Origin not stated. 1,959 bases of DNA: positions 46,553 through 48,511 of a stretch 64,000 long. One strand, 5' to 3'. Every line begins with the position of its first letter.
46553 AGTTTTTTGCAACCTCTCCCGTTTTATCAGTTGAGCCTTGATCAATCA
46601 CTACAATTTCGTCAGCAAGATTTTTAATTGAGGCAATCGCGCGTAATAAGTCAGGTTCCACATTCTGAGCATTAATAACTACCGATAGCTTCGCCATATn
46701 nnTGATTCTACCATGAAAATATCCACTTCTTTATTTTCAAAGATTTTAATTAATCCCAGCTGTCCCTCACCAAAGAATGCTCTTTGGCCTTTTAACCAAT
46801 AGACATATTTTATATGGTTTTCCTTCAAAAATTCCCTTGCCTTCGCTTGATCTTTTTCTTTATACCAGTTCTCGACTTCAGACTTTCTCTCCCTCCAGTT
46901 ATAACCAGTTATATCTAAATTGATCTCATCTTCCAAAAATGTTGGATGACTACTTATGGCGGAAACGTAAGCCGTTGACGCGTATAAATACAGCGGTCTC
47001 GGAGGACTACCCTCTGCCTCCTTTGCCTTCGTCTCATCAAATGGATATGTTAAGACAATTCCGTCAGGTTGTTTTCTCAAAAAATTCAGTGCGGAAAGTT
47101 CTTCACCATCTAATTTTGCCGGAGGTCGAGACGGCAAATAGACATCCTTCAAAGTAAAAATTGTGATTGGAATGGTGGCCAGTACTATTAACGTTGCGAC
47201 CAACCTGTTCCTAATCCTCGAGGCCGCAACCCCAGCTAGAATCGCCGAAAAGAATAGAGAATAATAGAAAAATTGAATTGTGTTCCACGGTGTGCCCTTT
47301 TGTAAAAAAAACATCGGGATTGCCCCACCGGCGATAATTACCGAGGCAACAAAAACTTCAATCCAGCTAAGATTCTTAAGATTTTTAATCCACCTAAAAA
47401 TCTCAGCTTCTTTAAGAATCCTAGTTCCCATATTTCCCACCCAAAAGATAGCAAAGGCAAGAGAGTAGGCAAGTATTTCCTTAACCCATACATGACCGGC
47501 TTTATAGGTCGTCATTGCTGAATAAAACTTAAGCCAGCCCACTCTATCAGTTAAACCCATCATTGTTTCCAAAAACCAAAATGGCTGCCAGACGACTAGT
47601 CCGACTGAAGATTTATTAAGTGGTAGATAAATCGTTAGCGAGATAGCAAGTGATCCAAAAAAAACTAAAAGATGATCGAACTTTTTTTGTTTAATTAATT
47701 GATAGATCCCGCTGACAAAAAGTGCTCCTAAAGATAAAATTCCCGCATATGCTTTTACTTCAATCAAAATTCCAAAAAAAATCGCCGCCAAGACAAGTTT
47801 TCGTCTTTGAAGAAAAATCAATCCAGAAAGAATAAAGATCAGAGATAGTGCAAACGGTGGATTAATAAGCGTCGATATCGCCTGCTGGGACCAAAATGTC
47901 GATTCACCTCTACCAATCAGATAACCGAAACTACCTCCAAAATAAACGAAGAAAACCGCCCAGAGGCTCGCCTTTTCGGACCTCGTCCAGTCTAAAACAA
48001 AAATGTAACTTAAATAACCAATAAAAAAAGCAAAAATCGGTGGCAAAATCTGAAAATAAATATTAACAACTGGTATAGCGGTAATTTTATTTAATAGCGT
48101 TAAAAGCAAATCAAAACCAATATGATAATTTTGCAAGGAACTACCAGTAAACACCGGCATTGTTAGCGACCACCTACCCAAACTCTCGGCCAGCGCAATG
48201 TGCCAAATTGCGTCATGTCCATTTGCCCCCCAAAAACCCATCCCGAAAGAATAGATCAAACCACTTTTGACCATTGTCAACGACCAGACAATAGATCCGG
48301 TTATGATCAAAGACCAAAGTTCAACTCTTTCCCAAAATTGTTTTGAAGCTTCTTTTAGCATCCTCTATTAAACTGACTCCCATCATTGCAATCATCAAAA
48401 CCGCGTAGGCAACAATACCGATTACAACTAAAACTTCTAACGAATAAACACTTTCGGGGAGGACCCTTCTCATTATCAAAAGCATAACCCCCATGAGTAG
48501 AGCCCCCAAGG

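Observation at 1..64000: About 20 GT-C-fold membrane glycosyltransferase genes in 64 kb: an outsized extracytoplasmic glycosylation island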

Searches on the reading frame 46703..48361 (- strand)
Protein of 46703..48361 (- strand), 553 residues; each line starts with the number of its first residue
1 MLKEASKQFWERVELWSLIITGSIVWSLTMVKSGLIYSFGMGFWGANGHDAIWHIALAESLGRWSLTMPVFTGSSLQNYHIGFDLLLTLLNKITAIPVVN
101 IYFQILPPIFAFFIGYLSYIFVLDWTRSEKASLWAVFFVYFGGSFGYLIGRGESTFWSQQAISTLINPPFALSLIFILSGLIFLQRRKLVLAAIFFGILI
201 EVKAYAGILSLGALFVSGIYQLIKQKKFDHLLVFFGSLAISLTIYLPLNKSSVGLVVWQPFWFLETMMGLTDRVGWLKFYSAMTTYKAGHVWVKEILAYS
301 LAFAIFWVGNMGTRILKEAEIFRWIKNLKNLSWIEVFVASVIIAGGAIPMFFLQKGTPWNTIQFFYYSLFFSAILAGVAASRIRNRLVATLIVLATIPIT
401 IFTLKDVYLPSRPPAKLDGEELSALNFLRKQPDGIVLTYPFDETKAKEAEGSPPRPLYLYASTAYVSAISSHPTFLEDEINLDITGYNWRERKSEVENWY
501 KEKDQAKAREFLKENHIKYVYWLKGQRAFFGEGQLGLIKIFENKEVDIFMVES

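Call 5: search_protein_families(library=pfam, max_evalue=0.01, proteins=[window:46703-48361:-])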
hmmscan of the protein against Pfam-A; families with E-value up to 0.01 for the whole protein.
window:46703-48361:- (553 aa): 0 families

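Call 10: search_protein_families(library=pfam, max_evalue=1, proteins=[window:46703-48361:-])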
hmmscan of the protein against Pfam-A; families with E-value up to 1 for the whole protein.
window:46703-48361:- (553 aa): 0 families

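Call 12: search_solved_structures(query=window:46703-48361:-, max_evalue=1)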
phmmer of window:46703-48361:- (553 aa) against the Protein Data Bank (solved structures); distinct sequences matched with E-value up to 1: 1.
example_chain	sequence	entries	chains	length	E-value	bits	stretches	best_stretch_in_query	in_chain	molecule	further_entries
8qkh_S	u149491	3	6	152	0.99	11.2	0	472-539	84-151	Non-cytoplasmic protein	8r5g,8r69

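Call 16: find_homologous_proteins(query=window:46703-48361:-, max_evalue=0.001)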
Query window:46703-48361:- (553 aa): 1318 proteins with E <= 0.001 among 8000 candidates; the best 120 are listed.
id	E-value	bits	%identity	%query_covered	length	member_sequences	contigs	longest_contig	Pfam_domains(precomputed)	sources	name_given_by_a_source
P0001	0.0e+0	1229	100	100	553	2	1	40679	-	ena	-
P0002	6.9e-296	1000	78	100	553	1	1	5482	-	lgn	-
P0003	3.4e-292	988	78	100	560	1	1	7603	-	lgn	-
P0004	4.9e-280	948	78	95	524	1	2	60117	-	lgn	-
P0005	8.0e-266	901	70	100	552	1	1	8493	-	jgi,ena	-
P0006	9.0e-266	901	70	100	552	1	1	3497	-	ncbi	-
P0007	2.2e-265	900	70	100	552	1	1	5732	-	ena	-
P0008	5.6e-260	882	69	100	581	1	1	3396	-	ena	-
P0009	2.3e-251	853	69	97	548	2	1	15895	-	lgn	-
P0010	2.6e-251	853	68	97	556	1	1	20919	-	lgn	-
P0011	1.7e-248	844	67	100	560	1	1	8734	-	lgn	-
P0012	4.7e-248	843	67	100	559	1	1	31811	-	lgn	-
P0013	6.9e-248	842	69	97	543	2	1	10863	-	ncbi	-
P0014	1.4e-247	841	65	100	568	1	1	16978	-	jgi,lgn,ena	-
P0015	1.1e-246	838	67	97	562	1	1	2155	-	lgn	-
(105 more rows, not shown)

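Call 25: find_related_loci(query=window:46703-48361:-, collection=genome_contigs, flank=10000)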
Query window:46703-48361:- (553 aa) in genome_contigs; peptide patterns used: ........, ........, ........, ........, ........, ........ (x = any residue, [..] = any of these).
367 stretches matched a pattern; 223 encode a relative of the query (tblastn E <= 1e-3); the best 80 are kept; 80 distinct loci.
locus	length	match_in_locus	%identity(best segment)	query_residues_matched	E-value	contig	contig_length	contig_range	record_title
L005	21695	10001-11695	61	1-552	0e+0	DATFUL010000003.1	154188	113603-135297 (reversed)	MAG TPA_asm: Patescibacteria group bacterium isolate SMAG_U9436 k141_2511072, whole genome shotgun sequence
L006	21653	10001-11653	61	1-553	0e+0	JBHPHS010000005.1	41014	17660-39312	Patescibacteria group bacterium isolate SAG AM-312-A20 AM-312-A20_NODE_5, whole genome shotgun sequence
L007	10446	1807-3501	62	1-552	0e+0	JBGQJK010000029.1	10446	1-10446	MAG: Patescibacteria group bacterium isolate OBJ2_061818_070_25 k141_681483_length_10446_cov_9.0000, whole genome shotgu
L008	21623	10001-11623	58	18-552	0e+0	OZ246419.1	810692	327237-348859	MAG: uncultured Gammaproteobacteria bacterium isolate binchicken_co84_156 genome assembly, chromosome: 1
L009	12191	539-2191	62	1-551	0e+0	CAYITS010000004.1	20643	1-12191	MAG TPA_asm: uncultured Gammaproteobacteria bacterium isolate ERP119705_co3_637 genome assembly, contig: NODE_2950_lengt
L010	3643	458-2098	57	16-552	0e+0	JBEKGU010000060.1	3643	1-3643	MAG: Candidatus Microgenomates bacterium isolate SPRUCE 260 SPRUCE_260_60, whole genome shotgun sequence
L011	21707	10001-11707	59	1-553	0e+0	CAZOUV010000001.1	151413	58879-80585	MAG TPA_asm: uncultured Gammaproteobacteria bacterium isolate SRP319275_co4_254 genome assembly, contig: NODE_50_length_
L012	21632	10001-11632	61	9-552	0e+0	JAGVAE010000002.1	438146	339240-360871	MAG: Candidatus Woesebacteria bacterium isolate DeMMO6_57 c_000000045538, whole genome shotgun sequence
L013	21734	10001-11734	58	1-551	0e+0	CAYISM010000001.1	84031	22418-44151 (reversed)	MAG TPA_asm: uncultured Gammaproteobacteria bacterium isolate ERP119705_co3_788 genome assembly, contig: NODE_170_length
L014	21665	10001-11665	54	5-552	0e+0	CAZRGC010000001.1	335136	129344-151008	MAG TPA_asm: uncultured Gammaproteobacteria bacterium isolate SRP173033_co1_108 genome assembly, contig: NODE_18_length_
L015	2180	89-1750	55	18-552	0e+0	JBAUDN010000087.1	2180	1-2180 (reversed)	MAG: Microgenomates group bacterium isolate MFD13099_ilm_asm_bin3 k127_352208, whole genome shotgun sequence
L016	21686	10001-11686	54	1-553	0e+0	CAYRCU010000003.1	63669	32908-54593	MAG TPA_asm: uncultured Gammaproteobacteria bacterium isolate SRP338002_co1_166 genome assembly, contig: NODE_429_length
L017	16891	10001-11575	58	18-551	0e+0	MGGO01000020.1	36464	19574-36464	MAG: Candidatus Woesebacteria bacterium RIFCSPHIGHO2_01_FULL_44_10 rifcsphigho2_01_scaffold_4952, whole genome shotgun s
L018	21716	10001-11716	53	2-553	0e+0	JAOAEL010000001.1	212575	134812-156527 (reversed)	MAG: Patescibacteria group bacterium isolate SKW259 NODE_1_length_212575_cov_6.239475, whole genome shotgun sequence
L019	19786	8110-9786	56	18-552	0e+0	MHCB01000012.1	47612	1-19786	MAG: Candidatus Blackburnbacteria bacterium RIFCSPHIGHO2_12_FULL_44_25 rifcsphigho2_12_scaffold_1834, whole genome shotg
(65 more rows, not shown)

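Call 28: predict_structure(alignment_id=A1)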
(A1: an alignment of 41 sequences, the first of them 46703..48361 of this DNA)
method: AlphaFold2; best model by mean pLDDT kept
length: 553 residues; sequences in the alignment: 41
mean_pLDDT: 86.7   pTM: 0.88
mean pLDDT of the five models: 86.7, 84.8, 82.7, 78.4, 78.2
residues with pLDDT >= 90: 295; 70-90: 199; 50-70: 48; < 50: 11
segments of 3 or more residues with pLDDT < 50: 160-164, 272-274
pLDDT, mean of each block of 10 residues (from residue 1): 64 88 87 87 73 90 89 82 91 93 92 96 96 94 69 51 62 96 97 95 90 97 94 97 79 71 79 64 90 92 85 88 87 95 92 76 88 95 90 85 74 86 96 94 86 85 87 90 83 94 95 96 93 94 97 82
secondary structure, 60 per line:
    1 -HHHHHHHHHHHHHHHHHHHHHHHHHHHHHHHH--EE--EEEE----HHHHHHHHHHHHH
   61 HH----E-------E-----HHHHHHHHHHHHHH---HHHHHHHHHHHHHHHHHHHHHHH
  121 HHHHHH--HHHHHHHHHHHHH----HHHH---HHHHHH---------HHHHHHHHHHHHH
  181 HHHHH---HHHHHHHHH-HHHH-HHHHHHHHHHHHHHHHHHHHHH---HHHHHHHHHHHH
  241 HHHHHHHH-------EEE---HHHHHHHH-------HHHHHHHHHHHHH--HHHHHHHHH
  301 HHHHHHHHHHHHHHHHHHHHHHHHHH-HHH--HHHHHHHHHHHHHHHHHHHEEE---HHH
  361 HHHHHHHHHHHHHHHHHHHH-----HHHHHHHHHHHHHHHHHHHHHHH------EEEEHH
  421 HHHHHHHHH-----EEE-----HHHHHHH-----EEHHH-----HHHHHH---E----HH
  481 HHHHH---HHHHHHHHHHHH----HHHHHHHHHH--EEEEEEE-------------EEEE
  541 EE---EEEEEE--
elements in order: H2-33 E40-43 H48-62 H81-94 H98-126 H129-141 H146-149 H153-158 H168-185 H189-197 H199-202 H204-225 H229-248 E256-258 H262-269 H277-289 H292-326 H333-351 E352-354 H358-380 H386-408 E415-418 H419-429 E435-437 H443-449 H465-470 H479-485 H489-500 H505-514 E517-523 E537-542 E546-551

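Call 43: search_solved_structures(query=A1, max_evalue=10, show_alignments=4)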
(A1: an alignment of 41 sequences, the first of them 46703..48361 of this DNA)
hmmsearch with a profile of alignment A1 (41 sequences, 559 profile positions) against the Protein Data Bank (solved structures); distinct sequences matched with E-value up to 10: 1.
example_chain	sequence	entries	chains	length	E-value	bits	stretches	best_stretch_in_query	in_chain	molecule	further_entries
1qa9_A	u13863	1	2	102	3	9.4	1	483-558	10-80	HUMAN CD2 PROTEIN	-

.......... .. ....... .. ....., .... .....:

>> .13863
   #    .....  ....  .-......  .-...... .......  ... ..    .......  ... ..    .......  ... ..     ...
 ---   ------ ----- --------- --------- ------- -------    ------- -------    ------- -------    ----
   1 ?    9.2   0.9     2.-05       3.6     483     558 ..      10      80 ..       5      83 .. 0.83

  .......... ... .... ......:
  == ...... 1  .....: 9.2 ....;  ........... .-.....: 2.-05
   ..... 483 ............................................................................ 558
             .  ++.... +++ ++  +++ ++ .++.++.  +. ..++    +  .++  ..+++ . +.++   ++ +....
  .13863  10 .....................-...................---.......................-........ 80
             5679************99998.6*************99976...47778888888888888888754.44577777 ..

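Call 80: search_protein_families(library=ncbifam, max_evalue=0.001, proteins=[window:46703-48361:-])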
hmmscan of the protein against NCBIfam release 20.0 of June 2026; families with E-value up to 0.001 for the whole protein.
window:46703-48361:- (553 aa): 0 families

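Call 87: search_protein_representatives(alignment_id=A1)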
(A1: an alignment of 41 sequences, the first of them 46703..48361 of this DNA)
Query: 41 sequences, 559 profile positions. Proteins with E-value up to 0.001 (for the whole library): 1545; up to 1e-10: 1236; up to 1e-30: 732. The best 150 are listed.
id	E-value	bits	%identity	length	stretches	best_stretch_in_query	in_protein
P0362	1.3e-253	859.1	-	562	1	9-559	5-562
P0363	1.3e-250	849.2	-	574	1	6-557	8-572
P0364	1.4e-241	819.4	-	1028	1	3-559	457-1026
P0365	1.5e-234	796.2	-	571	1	10-558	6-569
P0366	3.7e-203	692.5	-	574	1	1-558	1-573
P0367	5.3e-195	665.6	-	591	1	11-559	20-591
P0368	5.2e-191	652.4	-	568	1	1-558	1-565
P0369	2.1e-189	647.1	-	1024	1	10-559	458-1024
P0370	3.0e-189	646.6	-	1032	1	13-558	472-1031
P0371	2.1e-184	630.6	-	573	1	13-555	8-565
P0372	3.3e-178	610.2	-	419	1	151-559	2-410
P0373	1.9e-173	594.5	-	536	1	11-533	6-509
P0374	3.7e-173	593.5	-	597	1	15-557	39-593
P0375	4.7e-173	593.2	-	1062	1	13-557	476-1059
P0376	2.8e-172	590.6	-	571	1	1-557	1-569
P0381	1.4e-159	548.7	-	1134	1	8-558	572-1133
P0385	1.4e-151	522.3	-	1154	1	13-558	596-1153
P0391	1.9e-144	498.8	-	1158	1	6-558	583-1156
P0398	3.8e-137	474.6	-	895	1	9-558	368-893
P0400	1.6e-134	466.0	-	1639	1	6-558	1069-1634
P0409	9.6e-126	437.0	-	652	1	15-558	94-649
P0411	3.2e-124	432.0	-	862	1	16-558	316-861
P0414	1.2e-122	426.7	-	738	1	13-558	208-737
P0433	3.6e-116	405.4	-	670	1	15-559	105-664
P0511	2.0e-80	287.4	-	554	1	16-559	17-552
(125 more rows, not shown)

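Call 88: search_protein_families(library=pfam, max_evalue=0.001, proteins=[P0364, P0375, P0381, P0385, P0400, P0398, P0411, P0414, P0409])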
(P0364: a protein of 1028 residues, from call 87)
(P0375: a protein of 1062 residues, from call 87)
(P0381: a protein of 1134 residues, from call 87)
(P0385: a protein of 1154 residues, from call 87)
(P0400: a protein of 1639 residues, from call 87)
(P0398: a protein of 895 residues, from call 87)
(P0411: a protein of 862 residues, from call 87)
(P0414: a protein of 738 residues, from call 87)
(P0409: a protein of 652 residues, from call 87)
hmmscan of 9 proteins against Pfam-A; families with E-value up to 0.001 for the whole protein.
P0364 (1028 aa): 0 families

P0375 (1062 aa): 0 families

P0381 (1134 aa): 0 families

P0385 (1154 aa): 0 families

P0400 (1639 aa): 2 families
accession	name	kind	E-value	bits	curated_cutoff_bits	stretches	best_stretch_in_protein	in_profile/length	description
PF13440.11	Polysacc_synt_3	-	9.5e-55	186.3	23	1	50-333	2-283/293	Polysaccharide biosynthesis protein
PF01943.22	Polysacc_synt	-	3.6e-27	95.9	28.2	1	27-294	3-274/274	Polysaccharide biosynthesis protein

P0398 (895 aa): 0 families

P0411 (862 aa): 0 families

P0414 (738 aa): 0 families

P0409 (652 aa): 0 families

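Call 90: list_cluster_members(proteins=[P0400, P0364, P0381, P0385, P0375, P0398, P0391, P0409, P0433, P0511])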
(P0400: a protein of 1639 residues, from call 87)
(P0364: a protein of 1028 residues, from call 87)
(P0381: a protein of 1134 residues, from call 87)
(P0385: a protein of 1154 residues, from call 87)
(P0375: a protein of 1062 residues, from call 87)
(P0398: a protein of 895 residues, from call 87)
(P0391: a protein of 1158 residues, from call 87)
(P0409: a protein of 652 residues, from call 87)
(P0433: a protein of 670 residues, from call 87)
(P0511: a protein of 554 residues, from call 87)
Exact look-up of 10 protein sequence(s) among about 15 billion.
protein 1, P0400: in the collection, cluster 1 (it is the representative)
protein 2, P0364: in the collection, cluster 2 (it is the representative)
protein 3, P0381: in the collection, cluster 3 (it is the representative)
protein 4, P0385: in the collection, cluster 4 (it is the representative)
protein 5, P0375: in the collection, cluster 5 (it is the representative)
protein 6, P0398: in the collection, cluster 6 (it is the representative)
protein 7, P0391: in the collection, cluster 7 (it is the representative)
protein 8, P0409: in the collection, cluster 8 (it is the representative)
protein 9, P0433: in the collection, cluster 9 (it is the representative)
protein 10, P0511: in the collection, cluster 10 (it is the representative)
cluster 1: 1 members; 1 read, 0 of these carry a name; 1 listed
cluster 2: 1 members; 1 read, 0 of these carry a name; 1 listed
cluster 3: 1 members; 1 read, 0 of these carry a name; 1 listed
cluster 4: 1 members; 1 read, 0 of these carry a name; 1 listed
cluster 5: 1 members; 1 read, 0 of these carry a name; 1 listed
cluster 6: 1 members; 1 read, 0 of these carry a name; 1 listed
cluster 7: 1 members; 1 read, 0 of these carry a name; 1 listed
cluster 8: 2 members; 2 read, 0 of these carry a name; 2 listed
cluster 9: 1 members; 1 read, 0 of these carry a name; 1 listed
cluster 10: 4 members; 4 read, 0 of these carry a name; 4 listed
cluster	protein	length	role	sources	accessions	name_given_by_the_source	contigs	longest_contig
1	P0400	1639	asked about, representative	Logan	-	-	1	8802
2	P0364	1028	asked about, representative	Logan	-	-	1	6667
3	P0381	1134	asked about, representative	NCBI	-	-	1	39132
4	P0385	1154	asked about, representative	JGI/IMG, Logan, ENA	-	-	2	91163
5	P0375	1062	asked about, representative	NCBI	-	-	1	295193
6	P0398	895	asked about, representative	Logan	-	-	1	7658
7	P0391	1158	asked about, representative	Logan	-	-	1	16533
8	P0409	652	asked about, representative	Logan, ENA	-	-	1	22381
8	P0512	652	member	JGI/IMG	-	-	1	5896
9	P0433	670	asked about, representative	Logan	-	-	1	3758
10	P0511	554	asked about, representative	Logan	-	-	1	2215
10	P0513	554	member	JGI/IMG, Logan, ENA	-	-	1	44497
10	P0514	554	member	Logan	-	-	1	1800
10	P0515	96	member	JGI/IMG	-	-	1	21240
